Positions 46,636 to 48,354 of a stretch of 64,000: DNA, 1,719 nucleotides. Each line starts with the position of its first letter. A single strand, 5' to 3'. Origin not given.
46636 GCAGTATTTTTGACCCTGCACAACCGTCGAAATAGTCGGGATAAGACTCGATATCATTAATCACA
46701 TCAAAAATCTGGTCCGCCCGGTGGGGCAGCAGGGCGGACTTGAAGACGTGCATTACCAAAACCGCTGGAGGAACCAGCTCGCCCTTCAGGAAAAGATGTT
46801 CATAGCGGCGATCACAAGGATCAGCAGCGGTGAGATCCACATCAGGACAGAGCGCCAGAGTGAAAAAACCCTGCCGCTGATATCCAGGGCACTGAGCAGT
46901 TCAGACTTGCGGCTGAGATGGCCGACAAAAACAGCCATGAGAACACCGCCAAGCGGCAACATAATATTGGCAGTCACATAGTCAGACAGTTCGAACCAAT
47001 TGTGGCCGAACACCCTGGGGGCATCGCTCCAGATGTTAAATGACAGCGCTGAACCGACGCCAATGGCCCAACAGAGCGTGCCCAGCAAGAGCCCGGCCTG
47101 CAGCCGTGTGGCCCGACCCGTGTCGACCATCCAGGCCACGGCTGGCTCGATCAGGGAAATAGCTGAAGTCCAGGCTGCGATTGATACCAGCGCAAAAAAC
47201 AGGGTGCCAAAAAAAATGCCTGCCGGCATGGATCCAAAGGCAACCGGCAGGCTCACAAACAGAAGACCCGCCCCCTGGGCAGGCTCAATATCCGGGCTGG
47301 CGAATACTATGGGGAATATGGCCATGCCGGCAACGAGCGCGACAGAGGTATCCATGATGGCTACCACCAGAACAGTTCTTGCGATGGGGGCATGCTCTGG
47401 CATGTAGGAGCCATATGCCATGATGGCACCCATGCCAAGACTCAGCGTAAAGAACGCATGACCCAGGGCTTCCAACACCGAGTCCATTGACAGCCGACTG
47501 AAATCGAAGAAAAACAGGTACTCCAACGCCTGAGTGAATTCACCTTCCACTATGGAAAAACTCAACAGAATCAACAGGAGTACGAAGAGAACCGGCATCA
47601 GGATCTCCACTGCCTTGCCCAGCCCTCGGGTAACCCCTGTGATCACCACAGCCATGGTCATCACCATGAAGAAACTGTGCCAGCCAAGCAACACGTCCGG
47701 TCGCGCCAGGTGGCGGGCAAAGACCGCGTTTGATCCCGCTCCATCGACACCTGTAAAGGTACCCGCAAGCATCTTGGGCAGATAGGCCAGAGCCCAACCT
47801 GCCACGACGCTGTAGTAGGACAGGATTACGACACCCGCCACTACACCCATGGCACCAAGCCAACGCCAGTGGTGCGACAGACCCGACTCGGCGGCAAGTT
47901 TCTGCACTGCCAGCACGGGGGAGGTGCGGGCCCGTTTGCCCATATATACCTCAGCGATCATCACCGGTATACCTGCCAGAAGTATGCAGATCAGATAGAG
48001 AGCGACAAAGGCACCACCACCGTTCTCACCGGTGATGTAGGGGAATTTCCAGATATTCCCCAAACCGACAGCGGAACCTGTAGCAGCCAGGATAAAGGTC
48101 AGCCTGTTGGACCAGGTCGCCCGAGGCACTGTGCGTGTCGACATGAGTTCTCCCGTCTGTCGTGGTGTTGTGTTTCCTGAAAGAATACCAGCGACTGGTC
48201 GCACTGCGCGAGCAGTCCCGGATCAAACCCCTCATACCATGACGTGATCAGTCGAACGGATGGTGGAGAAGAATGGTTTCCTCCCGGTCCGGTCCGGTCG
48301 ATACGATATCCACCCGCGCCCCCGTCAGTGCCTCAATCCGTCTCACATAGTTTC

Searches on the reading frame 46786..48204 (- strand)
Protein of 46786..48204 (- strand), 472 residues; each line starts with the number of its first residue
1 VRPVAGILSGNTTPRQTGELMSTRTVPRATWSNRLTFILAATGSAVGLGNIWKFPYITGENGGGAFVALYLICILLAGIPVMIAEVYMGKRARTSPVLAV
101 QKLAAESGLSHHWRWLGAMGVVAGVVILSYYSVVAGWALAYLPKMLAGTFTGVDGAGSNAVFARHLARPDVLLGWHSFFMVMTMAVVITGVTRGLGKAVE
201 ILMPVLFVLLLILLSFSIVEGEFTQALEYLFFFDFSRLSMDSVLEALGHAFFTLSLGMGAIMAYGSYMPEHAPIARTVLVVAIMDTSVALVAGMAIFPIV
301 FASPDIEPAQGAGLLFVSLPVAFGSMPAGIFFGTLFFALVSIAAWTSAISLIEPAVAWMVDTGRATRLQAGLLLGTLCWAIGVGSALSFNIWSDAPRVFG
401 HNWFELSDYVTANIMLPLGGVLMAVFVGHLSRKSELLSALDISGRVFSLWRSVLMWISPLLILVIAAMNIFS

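Call 97: search_protein_families(library=pfam, max_evalue=0.001, proteins=[window:46786-48204:-])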
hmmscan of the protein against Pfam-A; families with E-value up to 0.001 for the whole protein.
window:46786-48204:- (472 aa): 1 family
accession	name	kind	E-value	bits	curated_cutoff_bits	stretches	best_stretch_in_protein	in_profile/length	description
PF00209.24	SNF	-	3e-50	171.8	27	2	28-147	1-114/524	Sodium:neurotransmitter symporter family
